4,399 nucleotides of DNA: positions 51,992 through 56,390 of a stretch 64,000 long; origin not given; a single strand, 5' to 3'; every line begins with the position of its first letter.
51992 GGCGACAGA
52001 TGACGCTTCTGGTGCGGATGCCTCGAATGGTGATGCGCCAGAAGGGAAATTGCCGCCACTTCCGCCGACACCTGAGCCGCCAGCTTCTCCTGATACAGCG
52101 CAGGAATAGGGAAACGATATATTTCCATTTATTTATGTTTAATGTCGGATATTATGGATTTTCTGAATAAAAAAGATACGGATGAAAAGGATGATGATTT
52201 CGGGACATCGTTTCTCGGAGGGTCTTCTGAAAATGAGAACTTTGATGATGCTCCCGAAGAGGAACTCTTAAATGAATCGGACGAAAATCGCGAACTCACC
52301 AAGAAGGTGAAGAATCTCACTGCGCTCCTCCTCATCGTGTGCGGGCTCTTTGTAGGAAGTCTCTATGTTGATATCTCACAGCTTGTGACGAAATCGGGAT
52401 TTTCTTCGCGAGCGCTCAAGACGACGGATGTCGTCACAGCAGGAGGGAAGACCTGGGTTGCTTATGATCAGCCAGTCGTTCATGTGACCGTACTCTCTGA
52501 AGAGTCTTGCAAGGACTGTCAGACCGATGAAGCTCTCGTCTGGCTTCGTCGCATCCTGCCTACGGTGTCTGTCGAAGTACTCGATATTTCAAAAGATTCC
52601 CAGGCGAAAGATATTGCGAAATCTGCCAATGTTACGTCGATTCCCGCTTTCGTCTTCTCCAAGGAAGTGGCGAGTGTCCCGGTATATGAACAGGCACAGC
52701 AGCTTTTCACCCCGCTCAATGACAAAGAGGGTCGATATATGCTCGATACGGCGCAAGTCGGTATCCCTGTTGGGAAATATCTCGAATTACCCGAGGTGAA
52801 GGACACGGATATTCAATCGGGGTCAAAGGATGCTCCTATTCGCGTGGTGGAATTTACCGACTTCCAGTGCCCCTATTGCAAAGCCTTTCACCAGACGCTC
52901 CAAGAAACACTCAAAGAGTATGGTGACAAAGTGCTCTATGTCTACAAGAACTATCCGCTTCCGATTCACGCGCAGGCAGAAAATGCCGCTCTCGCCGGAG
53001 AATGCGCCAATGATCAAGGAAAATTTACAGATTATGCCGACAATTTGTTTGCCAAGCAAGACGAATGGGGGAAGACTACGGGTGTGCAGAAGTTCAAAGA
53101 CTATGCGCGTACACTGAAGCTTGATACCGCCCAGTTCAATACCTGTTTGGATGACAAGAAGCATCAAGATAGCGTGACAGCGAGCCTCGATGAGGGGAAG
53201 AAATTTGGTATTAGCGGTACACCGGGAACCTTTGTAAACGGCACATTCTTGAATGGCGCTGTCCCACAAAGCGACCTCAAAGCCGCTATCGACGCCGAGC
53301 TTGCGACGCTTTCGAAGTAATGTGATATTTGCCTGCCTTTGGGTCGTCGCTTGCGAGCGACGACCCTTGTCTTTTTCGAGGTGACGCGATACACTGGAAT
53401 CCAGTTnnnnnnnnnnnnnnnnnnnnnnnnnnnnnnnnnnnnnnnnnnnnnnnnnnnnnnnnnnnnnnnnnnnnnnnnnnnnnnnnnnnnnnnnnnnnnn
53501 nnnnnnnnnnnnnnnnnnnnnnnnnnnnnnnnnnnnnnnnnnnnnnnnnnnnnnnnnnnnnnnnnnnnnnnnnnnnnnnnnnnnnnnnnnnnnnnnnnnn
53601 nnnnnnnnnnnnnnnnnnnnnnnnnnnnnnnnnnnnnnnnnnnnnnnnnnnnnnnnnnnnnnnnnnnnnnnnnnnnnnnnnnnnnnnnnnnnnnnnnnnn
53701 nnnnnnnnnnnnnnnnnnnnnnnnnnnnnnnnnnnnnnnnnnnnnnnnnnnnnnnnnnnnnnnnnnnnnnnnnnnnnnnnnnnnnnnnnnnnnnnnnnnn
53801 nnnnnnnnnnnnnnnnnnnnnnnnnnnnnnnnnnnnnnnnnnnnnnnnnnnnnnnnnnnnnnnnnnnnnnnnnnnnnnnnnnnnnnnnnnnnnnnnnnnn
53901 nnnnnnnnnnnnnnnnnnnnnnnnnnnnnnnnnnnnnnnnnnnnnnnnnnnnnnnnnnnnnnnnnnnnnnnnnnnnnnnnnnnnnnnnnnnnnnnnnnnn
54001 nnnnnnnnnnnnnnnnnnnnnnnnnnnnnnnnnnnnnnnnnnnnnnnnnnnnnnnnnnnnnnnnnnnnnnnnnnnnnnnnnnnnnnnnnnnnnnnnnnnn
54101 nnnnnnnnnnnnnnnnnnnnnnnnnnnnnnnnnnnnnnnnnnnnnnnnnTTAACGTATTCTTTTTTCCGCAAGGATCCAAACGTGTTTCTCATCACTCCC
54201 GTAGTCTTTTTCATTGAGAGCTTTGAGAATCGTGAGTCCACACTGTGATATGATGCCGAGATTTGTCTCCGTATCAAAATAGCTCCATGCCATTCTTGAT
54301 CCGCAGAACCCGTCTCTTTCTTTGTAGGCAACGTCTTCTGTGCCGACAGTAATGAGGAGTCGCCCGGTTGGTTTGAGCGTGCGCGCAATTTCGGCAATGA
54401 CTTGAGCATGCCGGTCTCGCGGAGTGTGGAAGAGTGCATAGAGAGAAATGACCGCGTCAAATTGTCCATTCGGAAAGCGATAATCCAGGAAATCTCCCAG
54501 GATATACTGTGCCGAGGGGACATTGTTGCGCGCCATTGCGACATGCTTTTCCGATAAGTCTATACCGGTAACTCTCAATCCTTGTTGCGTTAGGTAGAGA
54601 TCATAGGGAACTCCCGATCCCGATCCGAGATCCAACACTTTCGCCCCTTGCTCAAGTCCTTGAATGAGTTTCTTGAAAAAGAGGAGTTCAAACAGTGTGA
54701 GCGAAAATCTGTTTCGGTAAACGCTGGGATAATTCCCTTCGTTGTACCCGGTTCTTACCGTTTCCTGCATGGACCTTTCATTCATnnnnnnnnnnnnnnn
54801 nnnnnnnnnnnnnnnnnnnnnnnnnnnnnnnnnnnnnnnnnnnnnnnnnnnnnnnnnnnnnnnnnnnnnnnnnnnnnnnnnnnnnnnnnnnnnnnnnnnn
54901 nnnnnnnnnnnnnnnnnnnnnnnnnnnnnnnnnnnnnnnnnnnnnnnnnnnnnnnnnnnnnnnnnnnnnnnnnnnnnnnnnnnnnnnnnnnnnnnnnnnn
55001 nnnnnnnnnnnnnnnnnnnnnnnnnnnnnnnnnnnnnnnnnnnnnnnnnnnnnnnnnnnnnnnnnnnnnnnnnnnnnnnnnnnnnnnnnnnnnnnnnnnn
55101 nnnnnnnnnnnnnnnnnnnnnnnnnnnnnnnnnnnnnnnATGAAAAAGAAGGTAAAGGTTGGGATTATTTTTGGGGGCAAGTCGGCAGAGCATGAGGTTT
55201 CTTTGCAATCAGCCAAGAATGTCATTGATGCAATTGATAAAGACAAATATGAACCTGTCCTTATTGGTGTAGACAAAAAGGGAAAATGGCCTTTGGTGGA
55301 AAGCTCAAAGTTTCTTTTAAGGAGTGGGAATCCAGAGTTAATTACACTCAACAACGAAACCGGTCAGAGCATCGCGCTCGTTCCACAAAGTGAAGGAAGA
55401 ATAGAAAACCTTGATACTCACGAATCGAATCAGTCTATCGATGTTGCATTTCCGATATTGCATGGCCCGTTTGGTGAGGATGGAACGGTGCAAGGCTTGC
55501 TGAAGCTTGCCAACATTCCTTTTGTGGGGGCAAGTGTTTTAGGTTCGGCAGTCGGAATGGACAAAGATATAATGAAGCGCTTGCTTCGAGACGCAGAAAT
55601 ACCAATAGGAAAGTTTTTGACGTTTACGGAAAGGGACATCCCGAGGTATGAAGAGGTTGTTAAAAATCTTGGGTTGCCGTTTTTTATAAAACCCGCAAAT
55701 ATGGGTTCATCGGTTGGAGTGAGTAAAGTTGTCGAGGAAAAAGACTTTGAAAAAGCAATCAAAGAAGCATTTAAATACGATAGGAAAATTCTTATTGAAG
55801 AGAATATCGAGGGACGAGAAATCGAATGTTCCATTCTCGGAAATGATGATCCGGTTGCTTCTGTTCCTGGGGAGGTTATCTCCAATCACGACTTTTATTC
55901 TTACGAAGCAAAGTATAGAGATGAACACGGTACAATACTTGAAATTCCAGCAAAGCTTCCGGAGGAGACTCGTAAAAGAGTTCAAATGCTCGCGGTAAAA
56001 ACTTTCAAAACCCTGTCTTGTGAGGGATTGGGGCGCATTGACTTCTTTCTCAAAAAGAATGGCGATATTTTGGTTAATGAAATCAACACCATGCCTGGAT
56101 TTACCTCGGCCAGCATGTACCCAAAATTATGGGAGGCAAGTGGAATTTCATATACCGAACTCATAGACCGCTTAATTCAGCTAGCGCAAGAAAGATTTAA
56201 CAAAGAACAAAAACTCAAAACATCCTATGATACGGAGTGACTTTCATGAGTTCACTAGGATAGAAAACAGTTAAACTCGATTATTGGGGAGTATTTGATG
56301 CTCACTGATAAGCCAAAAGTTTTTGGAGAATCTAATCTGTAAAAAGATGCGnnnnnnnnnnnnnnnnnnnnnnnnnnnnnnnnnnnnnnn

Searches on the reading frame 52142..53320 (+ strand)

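Call 20: search_protein_families(library=pfam, proteins=[window:52142-53320:+], max_evalue=0.01)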
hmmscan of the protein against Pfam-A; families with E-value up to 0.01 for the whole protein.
window:52142-53320:+ (392 aa): 7 families
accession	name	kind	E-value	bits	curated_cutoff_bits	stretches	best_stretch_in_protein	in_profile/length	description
PF13462.12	Thioredoxin_4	-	5.8e-34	118.1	23.2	1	221-385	3-165/165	Thioredoxin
PF01323.26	DSBA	-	2.4e-17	63.8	25.6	2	312-383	119-190/191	DSBA-like thioredoxin domain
PF13098.12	Thioredoxin_2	-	3.6e-10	40.6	27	1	235-382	9-103/104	Thioredoxin-like domain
PF13192.12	Thioredoxin_3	-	1.3e-08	35.2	24.8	0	114-176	2-59/76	Thioredoxin domain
PF00085.26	Thioredoxin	-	4.8e-05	23.8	23.5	0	231-265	18-52/103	Thioredoxin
PF00462.30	Glutaredoxin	-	0.0033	18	22.9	0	237-257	3-23/60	Glutaredoxin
PF14595.12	Thioredoxin_9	-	0.006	16.9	25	0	113-175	43-106/129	Thioredoxin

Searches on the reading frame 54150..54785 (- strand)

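Call 20: search_protein_families(library=pfam, proteins=[window:54150-54785:-], max_evalue=0.01)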
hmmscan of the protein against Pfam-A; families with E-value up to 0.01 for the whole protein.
window:54150-54785:- (211 aa): 15 families
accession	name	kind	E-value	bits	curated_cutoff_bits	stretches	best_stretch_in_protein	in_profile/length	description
PF08241.18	Methyltransf_11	-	2.7e-20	73.2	21.2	1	51-145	1-95/95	Methyltransferase domain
PF13649.12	Methyltransf_25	-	8.6e-20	71.7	27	1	50-141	1-97/97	Methyltransferase domain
PF13489.12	Methyltransf_23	-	7.7e-12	45.7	27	1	42-157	18-128/164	Methyltransferase domain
PF13847.12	Methyltransf_31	-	5.6e-11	42.8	27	1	45-146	2-110/145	Methyltransferase domain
PF08242.18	Methyltransf_12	-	3.7e-10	40.9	30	1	51-143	1-98/98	Methyltransferase domain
PF02353.26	CMAS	-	2.2e-09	37.5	27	1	43-147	59-166/273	Mycolic acid cyclopropane synthetase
PF07021.18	MetW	-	8.3e-05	22.7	21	1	39-123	6-90/193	Methionine biosynthesis protein MetW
PF05175.20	MTS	-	0.0001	22.5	23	1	40-150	23-142/170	Methyltransferase small domain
PF03848.20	TehB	-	0.00021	21.2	20.4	1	47-149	31-138/193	Tellurite resistance protein TehB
PF01209.24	Ubie_methyltran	-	0.00052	19.9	20.1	1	41-145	42-151/233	ubiE/COQ5 methyltransferase family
PF01135.25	PCMT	-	0.00063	20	20.3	1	39-93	67-122/210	Protein-L-isoaspartate(D-aspartate) O-methyltransferase (PCMT)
PF20922.3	Anamorsin_N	-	0.003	17.7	27.1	1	103-146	46-88/163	Anamorsin, N-terminal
PF05724.17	TPMT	-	0.0032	17.6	26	0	61-148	50-157/218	Thiopurine S-methyltransferase (TPMT)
PF01728.25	FtsJ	-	0.0041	17.5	24.1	1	43-103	18-79/181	FtsJ-like methyltransferase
PF00891.24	Methyltransf_2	-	0.0063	16.3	22.3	1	44-146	60-165/210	O-methyltransferase domain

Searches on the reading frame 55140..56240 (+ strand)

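Call 20: search_protein_families(library=pfam, proteins=[window:55140-56240:+], max_evalue=0.01)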
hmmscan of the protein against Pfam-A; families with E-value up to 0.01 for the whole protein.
window:55140-56240:+ (366 aa): 8 families
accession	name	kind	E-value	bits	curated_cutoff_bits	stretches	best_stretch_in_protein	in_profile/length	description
PF07478.18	Dala_Dala_lig_C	-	1e-75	254.2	24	1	148-347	1-204/204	D-ala D-ala ligase C-terminus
PF01820.27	Dala_Dala_lig_N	-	3.4e-37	128.1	34.6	1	6-131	1-121/121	D-ala D-ala ligase N-terminus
PF02222.28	ATP-grasp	-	3e-12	47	27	1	148-316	2-160/179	ATP-grasp domain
PF02786.22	CPSase_L_D2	-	2.7e-10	40.6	19.8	1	141-317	1-178/211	Carbamoyl-phosphate synthase L chain, ATP binding domain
PF13535.11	ATP-grasp_4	-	3.2e-08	33.8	27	1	178-319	2-152/160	ATP-grasp domain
PF01071.24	GARS_A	-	1.2e-06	28.9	27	1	141-241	2-107/194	Phosphoribosylglycinamide synthetase, ATP-grasp (A) domain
PF14397.11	ATPgrasp_ST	-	0.00012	21.9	31.4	0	141-210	21-94/278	Sugar-transfer associated ATP-grasp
PF08443.16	RimK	-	0.0084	16.2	21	0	147-329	9-177/188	RimK-like ATP-grasp domain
